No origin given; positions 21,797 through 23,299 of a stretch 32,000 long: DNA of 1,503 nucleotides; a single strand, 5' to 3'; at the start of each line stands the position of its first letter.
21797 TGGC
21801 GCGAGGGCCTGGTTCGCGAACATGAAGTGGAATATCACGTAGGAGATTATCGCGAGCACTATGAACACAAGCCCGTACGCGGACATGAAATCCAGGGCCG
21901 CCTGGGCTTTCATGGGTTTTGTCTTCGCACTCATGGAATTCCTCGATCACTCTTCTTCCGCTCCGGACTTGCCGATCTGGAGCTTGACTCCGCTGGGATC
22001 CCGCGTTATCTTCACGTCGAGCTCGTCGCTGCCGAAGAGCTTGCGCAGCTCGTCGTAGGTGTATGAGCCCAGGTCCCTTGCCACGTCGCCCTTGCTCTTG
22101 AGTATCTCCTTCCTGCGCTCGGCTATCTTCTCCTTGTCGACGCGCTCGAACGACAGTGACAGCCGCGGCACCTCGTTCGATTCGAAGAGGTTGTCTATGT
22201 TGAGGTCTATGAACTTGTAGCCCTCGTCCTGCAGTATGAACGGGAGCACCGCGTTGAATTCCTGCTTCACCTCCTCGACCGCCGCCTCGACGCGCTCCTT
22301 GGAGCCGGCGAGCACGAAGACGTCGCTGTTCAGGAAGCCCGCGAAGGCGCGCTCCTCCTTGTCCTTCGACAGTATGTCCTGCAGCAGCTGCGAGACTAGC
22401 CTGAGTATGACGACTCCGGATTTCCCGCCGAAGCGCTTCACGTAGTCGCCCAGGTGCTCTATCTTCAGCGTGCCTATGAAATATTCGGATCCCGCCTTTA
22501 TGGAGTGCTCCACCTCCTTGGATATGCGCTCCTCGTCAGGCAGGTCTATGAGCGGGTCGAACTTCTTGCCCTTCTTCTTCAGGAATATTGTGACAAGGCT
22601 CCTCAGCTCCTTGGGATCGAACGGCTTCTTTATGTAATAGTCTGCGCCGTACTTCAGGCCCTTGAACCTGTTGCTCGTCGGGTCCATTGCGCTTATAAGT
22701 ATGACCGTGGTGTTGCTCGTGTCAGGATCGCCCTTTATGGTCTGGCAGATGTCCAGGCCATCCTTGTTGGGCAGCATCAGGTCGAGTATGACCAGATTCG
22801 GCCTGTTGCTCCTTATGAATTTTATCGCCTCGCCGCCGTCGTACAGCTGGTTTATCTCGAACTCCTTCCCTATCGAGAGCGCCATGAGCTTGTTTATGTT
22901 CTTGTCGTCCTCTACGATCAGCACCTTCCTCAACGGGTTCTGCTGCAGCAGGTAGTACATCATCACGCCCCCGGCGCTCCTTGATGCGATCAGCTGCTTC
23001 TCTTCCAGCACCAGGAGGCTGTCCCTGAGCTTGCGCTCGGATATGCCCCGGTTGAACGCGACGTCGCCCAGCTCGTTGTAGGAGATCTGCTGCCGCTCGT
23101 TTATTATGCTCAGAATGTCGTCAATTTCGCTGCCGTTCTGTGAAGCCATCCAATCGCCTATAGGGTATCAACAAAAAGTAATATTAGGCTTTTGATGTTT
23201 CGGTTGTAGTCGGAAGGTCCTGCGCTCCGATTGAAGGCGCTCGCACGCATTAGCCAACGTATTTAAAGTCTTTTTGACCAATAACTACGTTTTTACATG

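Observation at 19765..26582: Candidate signal-controlled surface-filament/adhesion module: multi-PAS kinase, REC-GGDEF-like regulator, pilin and two unknown proteins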

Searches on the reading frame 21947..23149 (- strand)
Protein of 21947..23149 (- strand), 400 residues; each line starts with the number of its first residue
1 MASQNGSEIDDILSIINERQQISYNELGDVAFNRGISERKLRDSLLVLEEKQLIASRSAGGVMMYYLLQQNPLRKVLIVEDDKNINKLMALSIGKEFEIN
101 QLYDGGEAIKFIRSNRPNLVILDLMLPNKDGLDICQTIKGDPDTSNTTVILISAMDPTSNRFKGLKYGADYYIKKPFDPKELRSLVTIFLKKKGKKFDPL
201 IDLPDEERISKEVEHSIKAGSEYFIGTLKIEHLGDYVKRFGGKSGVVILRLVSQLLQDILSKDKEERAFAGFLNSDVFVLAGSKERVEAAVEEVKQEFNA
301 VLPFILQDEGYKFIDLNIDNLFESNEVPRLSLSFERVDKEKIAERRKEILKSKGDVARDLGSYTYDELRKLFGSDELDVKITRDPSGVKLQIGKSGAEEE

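Call 3: search_protein_families(library=pfam, proteins=[window:21947-23149:-], max_evalue=0.1)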
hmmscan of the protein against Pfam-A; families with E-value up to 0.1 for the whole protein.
window:21947-23149:- (400 aa): 2 families
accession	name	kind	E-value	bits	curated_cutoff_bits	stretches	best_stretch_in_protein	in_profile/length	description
PF00072.30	Response_reg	-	4e-23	82.1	30.2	1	76-186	1-110/111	Response regulator receiver domain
PF21715.3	CggR_N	-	0.076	13.2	30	0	31-60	24-53/71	CggR N-terminal DNA binding domain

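Call 5: search_protein_families(library=ncbifam, proteins=[window:21947-23149:-], max_evalue=0.1)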
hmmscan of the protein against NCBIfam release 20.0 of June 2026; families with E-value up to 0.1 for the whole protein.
window:21947-23149:- (400 aa): 92 families (the best 25 are shown)
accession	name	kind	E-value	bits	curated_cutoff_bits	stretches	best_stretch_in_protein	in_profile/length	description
NF045944.1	ResRegRpaBCyano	equivalog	4.4e-26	91.7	330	1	77-195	1-117/229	response regulator transcription factor RpaB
NF040689.1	MtrAB_MtrA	equivalog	2.6e-25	89.1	300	1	76-205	1-128/219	MtrAB system response regulator MtrA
TIGR02154.1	PhoB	equivalog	3.2e-25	88.8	296.2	1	74-194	3-124/226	phosphate regulon transcriptional regulator PhoB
NF040534.1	resp_reg_YycF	equivalog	1.1e-22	80.4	340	1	74-195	1-120/231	response regulator YycF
NF007135.0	PRK09581.1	equivalog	1.8e-22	79.8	474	1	75-184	4-114/457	PleD family two-component system response regulator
NF007982.1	PRK10710.1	equivalog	1.9e-22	80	380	1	73-196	7-128/235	envelope stress response regulator BaeR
NF033117.2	vanR_ACDEGLN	exception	3.4e-22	79.2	350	1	76-193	1-116/226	VanR-ABDEGLN family response regulator transcription factor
NF007005.1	PRK09468.1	equivalog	5.6e-22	78.3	331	1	74-196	4-125/237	osmolarity response regulator transcription factor OmpR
NF041733.1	resp_reg_CseB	equivalog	1.5e-19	70.3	350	1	75-195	2-120/228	two-component system response regulator CseB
NF008296.0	PRK11083.1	equivalog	1.7e-19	70.2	273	1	74-195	4-123/228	two-component system response regulator CreB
NF033120.0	vanR_FM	exception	2.3e-19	70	460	1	76-193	6-121/231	vancomycin resistance response regulator transcription factor, VanR-F/VanR-M family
NF053854.1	RespRegPhoBBctds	equivalog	2e-18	66.6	270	1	76-195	1-120/225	two-component system response regulator PhoB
NF007928.2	PRK10643.1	equivalog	8.9e-18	64.7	330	1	75-201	2-127/216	two-component system response regulator PmrA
NF051850.1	RespRegRprY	equivalog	2.3e-17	63.2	370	1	75-197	6-128/234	response regulator transcription factor RprY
NF000401.1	vanR-A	exception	3.1e-17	62.8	500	1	75-198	4-124/231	vancomycin resistance response regulator transcription factor VanR-A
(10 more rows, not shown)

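Call 8: find_homologous_proteins(query=window:21947-23149:-, max_evalue=0.00001)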
Query window:21947-23149:- (400 aa): 899 proteins with E <= 0.00001 among 8000 candidates; the best 120 are listed.
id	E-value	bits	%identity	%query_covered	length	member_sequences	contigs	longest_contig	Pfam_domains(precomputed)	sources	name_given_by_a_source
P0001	5.5e-253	857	100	100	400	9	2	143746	PF00072.31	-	-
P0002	2.2e-215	733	85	100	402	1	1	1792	PF00072.31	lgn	-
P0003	6.1e-214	728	85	100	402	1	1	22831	PF00072.31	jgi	jgi:DNA-binding response OmpR family regulator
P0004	1.8e-210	717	83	99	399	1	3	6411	PF00072.31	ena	-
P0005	1.7e-202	690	80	100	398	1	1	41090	PF00072.31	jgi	jgi:DNA-binding response OmpR family regulator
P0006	1.9e-171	588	67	98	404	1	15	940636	PF00072.31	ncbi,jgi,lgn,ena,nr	ncbi:MAG: response regulator [Candidatus Marsarchaeota archaeon]|jgi:DNA-binding response OmpR famil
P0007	3.7e-171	587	68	97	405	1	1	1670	PF00072.31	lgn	-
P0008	4.5e-170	584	68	98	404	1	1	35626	PF00072.31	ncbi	ncbi:MAG: response regulator [Candidatus Micrarchaeia archaeon]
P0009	4.8e-170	584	69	96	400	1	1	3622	PF00072.31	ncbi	ncbi:MAG: response regulator [Candidatus Micrarchaeia archaeon]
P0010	4.6e-169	580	68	98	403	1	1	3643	PF00072.31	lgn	-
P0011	1.1e-168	579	68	98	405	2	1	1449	PF00072.31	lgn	-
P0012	1.7e-168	579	68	97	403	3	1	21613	PF00072.31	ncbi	ncbi:MAG: response regulator [Candidatus Micrarchaeia archaeon]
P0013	1.7e-168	578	67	98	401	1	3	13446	PF00072.31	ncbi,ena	-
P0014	2.6e-168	578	66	100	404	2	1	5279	PF00072.31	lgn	-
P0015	3.6e-168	577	69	97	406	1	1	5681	PF00072.31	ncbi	-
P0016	5.1e-168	577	69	98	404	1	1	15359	PF00072.31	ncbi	-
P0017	8.0e-168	576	68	100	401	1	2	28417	PF00072.31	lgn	-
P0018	1.2e-167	576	69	98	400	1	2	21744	PF00072.31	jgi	jgi:DNA-binding response OmpR family regulator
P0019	1.4e-167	575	68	98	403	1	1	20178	PF00072.31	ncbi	-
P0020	1.4e-167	575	67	100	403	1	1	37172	PF00072.31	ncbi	-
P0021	1.5e-167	575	68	97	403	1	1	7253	PF00072.31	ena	-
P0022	1.6e-167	575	67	100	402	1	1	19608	PF00072.31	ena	-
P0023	1.7e-167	575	67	98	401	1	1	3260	PF00072.31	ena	-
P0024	1.8e-167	575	66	96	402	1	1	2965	PF00072.31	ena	-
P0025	3.3e-167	574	67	98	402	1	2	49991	PF00072.31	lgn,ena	-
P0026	3.3e-167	574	67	98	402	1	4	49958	PF00072.31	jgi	jgi:CheY-like chemotaxis protein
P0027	4.3e-167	574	67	98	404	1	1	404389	PF00072.31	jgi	jgi:DNA-binding response OmpR family regulator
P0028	4.4e-167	574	67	100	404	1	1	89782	PF00072.31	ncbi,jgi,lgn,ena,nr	ncbi:MAG TPA: response regulator [Candidatus Acidoferrum sp.]|nr:response regulator [Candidatus Acid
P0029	6.8e-167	573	70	96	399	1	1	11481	PF00072.31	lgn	-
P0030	9.5e-167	573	67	99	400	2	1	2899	PF00072.31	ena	-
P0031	1.3e-166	572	68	98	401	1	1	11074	PF00072.31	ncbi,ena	-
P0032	1.5e-166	572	68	97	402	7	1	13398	PF00072.31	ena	-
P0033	1.7e-166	572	66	100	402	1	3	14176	PF00072.31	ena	-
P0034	1.8e-166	572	67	96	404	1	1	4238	PF00072.31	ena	-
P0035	1.9e-166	572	66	99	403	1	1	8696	PF00072.31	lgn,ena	-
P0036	2.0e-166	572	68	100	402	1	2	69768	PF00072.31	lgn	-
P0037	2.5e-166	571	68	98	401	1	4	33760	PF00072.31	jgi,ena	jgi:CheY-like chemotaxis protein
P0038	2.7e-166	571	67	98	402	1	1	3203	PF00072.31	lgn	-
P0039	2.8e-166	571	67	98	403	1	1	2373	PF00072.31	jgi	jgi:CheY-like chemotaxis protein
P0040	3.5e-166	571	65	100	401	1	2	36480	PF00072.31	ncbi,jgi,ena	jgi:DNA-binding response OmpR family regulator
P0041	4.5e-166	571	67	98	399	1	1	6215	PF00072.31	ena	-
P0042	4.6e-166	571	66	98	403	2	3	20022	PF00072.31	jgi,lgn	jgi:DNA-binding response OmpR family regulator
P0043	4.6e-166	571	65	100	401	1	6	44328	PF00072.31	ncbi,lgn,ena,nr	ncbi:response regulator transcription factor [Candidatus Marsarchaeota archaeon]|nr:response regulat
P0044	4.7e-166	570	66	98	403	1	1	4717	PF00072.31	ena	-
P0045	4.8e-166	570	65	100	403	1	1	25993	PF00072.31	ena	-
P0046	5.2e-166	570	67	98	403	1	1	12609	PF00072.31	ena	-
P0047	5.2e-166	570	67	98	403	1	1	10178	PF00072.31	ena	-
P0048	5.4e-166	570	65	100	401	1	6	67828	PF00072.31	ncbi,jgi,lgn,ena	jgi:DNA-binding response OmpR family regulator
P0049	7.4e-166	570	67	100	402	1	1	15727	PF00072.31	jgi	jgi:DNA-binding response OmpR family regulator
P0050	9.1e-166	570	68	97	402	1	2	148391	PF00072.31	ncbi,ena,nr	ncbi:response regulator [Candidatus Marsarchaeota archaeon]|nr:response regulator [Candidatus Marsar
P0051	9.6e-166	569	68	98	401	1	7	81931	PF00072.31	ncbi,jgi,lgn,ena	ncbi:MAG: response regulator [Candidatus Micrarchaeaceae archaeon]|jgi:CheY-like chemotaxis protein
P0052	1.0e-165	569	65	100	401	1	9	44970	PF00072.31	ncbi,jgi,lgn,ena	jgi:Response regulators consisting of a CheY-like receiver domain and a winged-helix DNA-binding dom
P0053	1.1e-165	569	65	100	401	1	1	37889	PF00072.31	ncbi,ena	-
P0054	1.2e-165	569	65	100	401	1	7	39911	PF00072.31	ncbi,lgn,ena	-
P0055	1.3e-165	569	65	100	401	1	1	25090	PF00072.31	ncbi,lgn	-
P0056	1.4e-165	569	65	100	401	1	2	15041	PF00072.31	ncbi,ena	-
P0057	1.7e-165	569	65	100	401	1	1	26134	PF00072.31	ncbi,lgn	-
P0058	1.7e-165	569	67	98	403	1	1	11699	PF00072.31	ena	-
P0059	1.9e-165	569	66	100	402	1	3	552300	PF00072.31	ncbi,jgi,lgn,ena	ncbi:MAG: response regulator [Candidatus Micrarchaeaceae archaeon]|jgi:DNA-binding response OmpR fam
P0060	1.9e-165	568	65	100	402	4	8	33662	PF00072.31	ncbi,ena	-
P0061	2.9e-165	568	65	100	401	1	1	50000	PF00072.31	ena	-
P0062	3.1e-165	568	67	100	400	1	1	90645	PF00072.31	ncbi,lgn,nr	ncbi:MAG: response regulator [Candidatus Micrarchaeota archaeon]|nr:response regulator [Candidatus M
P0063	3.8e-165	567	64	100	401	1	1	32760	PF00072.31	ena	-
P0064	4.5e-165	567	66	98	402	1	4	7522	PF00072.31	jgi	jgi:CheY-like chemotaxis protein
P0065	4.6e-165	567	66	98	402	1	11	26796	PF00072.31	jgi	jgi:CheY-like chemotaxis protein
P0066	1.2e-164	566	66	98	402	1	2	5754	PF00072.31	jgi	jgi:CheY-like chemotaxis protein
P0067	1.5e-164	566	67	100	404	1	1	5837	PF00072.31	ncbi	-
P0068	1.7e-164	565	67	98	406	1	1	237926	PF00072.31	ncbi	ncbi:MAG: response regulator transcription factor [Candidatus Micrarchaeaceae archaeon]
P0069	1.8e-164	565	64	100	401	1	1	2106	PF00072.31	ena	-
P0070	3.8e-164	564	67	98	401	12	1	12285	PF00072.31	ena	-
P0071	3.8e-164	564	67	97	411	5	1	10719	PF00072.31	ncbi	-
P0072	4.9e-164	564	66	98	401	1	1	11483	PF00072.31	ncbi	-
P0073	5.5e-164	564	67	98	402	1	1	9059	PF00072.31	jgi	jgi:DNA-binding response OmpR family regulator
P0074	1.4e-163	562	67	100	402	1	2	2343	PF00072.31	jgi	jgi:DNA-binding response OmpR family regulator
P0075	1.5e-163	562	65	100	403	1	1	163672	PF00072.31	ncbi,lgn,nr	ncbi:MAG: response regulator [Candidatus Micrarchaeota archaeon]|nr:response regulator [Candidatus M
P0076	1.5e-163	562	68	98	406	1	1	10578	PF00072.31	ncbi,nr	ncbi:MAG: response regulator [Candidatus Micrarchaeota archaeon]|nr:response regulator [Candidatus M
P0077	2.4e-163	562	65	97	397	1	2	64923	PF00072.31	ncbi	ncbi:MAG: response regulator [Candidatus Micrarchaeia archaeon]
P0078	2.9e-163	561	67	96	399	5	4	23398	PF00072.31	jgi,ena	-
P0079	2.9e-163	561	65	96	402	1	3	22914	PF00072.31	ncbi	ncbi:MAG: response regulator [Candidatus Micrarchaeia archaeon]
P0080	6.1e-163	560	65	100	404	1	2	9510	PF00072.31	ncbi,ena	-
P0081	9.4e-163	560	66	97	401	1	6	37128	PF00072.31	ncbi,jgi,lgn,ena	jgi:DNA-binding response OmpR family regulator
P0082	1.3e-162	559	65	100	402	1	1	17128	PF00072.31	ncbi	-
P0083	1.8e-162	559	66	96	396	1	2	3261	PF00072.31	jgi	jgi:DNA-binding response OmpR family regulator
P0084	1.8e-162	559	66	100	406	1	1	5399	PF00072.31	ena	-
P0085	2.0e-162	559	65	100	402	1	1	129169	PF00072.31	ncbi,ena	-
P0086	2.3e-162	558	65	100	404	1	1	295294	PF00072.31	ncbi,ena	-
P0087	3.3e-162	558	66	98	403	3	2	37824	PF00072.31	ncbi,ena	-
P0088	3.3e-162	558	66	99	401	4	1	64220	PF00072.31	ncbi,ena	-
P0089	4.2e-162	557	66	100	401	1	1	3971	PF00072.31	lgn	-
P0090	4.8e-162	557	64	100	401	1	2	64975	PF00072.31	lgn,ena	-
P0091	4.9e-162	557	64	100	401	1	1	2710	PF00072.31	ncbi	-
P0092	6.7e-162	557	64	100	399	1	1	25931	PF00072.31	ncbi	-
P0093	1.2e-161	556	66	98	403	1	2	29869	PF00072.31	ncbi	-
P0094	1.3e-161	556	67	97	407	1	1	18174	PF00072.31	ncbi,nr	ncbi:MAG: response regulator [Candidatus Micrarchaeota archaeon]|nr:response regulator [Candidatus M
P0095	1.4e-161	556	66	97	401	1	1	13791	PF00072.31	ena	-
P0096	2.9e-161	555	66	97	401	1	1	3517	PF00072.31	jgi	-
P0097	9.4e-161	553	65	100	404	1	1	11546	PF00072.31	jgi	jgi:DNA-binding response OmpR family regulator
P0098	1.1e-160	553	65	98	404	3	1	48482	PF00072.31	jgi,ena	-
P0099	5.5e-160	550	67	97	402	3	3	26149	PF00072.31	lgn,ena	-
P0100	8.2e-160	550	66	97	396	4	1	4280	PF00072.31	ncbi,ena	-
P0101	8.3e-160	550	65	98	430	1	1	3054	PF00072.31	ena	-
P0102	1.0e-159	550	65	97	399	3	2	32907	PF00072.31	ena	-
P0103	1.3e-159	549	66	96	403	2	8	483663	PF00072.31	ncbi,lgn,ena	-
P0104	1.4e-159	549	65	98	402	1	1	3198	PF00072.31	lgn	-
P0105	1.6e-159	549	66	97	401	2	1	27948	PF00072.31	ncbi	-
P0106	1.7e-159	549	63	98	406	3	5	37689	PF00072.31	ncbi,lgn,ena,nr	ncbi:MAG: response regulator [Candidatus Marsarchaeota archaeon]|nr:response regulator [Candidatus M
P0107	1.8e-159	549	64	100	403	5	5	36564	PF00072.31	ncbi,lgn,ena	-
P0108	2.3e-159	548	66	96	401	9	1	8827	PF00072.31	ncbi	-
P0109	3.0e-159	548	65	100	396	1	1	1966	PF00072.31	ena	-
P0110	4.3e-159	548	64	98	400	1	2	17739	PF00072.31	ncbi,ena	-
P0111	4.5e-159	548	64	97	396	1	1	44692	PF00072.31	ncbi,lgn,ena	-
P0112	5.4e-159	547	65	97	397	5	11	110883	PF00072.31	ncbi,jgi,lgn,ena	jgi:DNA-binding response OmpR family regulator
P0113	6.6e-159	547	64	100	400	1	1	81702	PF00072.31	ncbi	-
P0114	7.8e-159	547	66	96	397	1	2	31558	PF00072.31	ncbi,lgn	-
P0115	7.9e-159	547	66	97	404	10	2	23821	PF00072.31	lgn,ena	-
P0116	8.7e-159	547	64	98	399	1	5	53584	PF00072.31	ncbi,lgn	-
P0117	1.0e-158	546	64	100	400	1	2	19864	PF00072.31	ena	-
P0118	1.5e-158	546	64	98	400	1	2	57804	PF00072.31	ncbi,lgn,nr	ncbi:response regulator [Candidatus Marsarchaeota archaeon]|nr:response regulator [Candidatus Marsar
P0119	4.1e-158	544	64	98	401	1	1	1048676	PF00072.31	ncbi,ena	-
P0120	4.7e-158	544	65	98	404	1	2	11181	PF00072.31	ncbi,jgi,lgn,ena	ncbi:MAG: response regulator [Candidatus Micrarchaeaceae archaeon]|jgi:DNA-binding response OmpR fam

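Call 9: find_encoding_contigs(protein=P0006, flank=8000, max_places=2)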
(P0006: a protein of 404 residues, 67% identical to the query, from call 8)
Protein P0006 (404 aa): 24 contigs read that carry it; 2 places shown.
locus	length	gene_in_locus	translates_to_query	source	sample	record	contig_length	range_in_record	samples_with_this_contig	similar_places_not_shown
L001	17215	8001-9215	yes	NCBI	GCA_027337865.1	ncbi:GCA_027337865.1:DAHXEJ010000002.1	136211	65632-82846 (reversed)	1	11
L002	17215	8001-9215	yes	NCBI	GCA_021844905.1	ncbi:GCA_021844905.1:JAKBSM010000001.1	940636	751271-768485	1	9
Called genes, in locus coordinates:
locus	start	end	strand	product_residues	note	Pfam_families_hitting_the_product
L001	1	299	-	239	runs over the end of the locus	PF00254:FKBP_C, PF22199:FKBP26_IF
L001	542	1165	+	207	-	-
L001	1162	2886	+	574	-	PF00749:tRNA-synt_1c, PF03950:tRNA-synt_1c_C, PF20974:tRNA-synt_1c_C2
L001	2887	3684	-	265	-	-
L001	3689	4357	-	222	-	PF01269:Fibrillarin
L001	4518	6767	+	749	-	PF00989:PAS (weak), PF13426:PAS_9 (weak), PF00512:HisKA, PF02518:HATPase_c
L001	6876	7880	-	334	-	-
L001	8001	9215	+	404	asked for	PF00072:Response_reg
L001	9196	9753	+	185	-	-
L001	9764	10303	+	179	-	PF13207:AAA_17 (weak), PF13238:AAA_18, PF13671:AAA_33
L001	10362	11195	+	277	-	-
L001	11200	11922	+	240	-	-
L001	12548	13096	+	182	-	PF00416:Ribosomal_S13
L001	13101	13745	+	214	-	PF01479:S4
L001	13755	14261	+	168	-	PF00411:Ribosomal_S11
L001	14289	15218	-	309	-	PF13385:Laminin_G_3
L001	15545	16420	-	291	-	PF01381:HTH_3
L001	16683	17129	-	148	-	-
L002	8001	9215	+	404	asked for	PF00072:Response_reg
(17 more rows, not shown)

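Call 10: find_encoding_contigs(protein=P0119, flank=8000, max_places=2)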
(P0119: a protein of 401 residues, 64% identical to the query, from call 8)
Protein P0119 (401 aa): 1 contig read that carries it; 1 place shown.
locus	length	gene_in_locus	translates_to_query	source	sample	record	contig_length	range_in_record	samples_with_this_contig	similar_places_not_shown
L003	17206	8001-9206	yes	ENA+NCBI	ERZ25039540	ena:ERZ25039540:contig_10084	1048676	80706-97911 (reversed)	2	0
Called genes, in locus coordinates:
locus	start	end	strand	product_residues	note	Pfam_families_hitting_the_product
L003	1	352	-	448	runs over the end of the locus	-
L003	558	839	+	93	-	PF14333:DUF4389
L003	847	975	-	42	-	-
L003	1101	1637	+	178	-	PF08922:DUF1905, PF13376:OmdA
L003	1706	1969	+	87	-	-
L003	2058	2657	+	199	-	-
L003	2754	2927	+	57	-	-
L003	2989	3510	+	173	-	-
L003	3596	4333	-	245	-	PF01609:DDE_Tnp_1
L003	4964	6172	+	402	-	PF03952:Enolase_N, PF00113:Enolase_C, PF13378:MR_MLE_C (weak)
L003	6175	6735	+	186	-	PF00300:His_Phos_1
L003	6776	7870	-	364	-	-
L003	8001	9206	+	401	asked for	PF00072:Response_reg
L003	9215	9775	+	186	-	-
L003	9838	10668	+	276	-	-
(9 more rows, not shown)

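Call 13: search_solved_structures(query=A1, max_evalue=1)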
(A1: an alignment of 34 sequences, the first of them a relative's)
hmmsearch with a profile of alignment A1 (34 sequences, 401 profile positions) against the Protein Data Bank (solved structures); distinct sequences matched with E-value up to 1: 305 (the best 60 are shown).
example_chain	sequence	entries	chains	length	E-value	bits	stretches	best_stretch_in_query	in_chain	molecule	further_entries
3nhz_A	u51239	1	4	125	2.4e-25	92.5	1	74-192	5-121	Two component system transcriptional regulator mtrA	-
6is1_A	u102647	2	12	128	3.7e-25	91.9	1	72-193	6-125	Response regulator ArlR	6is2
2gwr_A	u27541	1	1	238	4.4e-25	91.7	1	75-206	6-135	DNA-binding response regulator mtrA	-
6is3_C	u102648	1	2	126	4.7e-25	91.6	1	72-192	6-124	Response regulator ArlR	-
3f6p_A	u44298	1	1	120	1.6e-24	89.9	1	75-192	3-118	Transcriptional regulatory protein yycF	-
2zwm_A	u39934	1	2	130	1.7e-24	89.8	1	75-193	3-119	Transcriptional regulatory protein yycF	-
1nxo_A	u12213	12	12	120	2.6e-24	89.1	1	74-193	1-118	DNA-binding response regulator | Response regulator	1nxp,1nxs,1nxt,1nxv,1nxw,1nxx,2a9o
6eb7_A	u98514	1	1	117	9.4e-24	87.3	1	75-192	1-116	DNA-binding response regulator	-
8fk2_A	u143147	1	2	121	2.7e-23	85.8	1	74-193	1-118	Putative response regulator CovR VicR-like protein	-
9g85_A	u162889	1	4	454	3.5e-22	82.1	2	76-183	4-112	Response regulator PleD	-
2wb4_A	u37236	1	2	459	3.6e-22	82.1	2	76-183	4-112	DIGUANYLATE CYCLASE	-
9g86_A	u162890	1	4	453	3.9e-22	81.9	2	76-183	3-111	Response regulator PleD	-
1w25_A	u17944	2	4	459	4.1e-22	81.9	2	76-183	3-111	STALKED-CELL DIFFERENTIATION CONTROLLING PROTEIN | RESPONSE REGULATOR PLED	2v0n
1mvo_A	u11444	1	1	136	1.9e-21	79.7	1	75-193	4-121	PhoP response regulator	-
9dvt_R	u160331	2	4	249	6.7e-21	77.9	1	76-193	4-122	DNA-binding dual master transcriptional regulator RpaA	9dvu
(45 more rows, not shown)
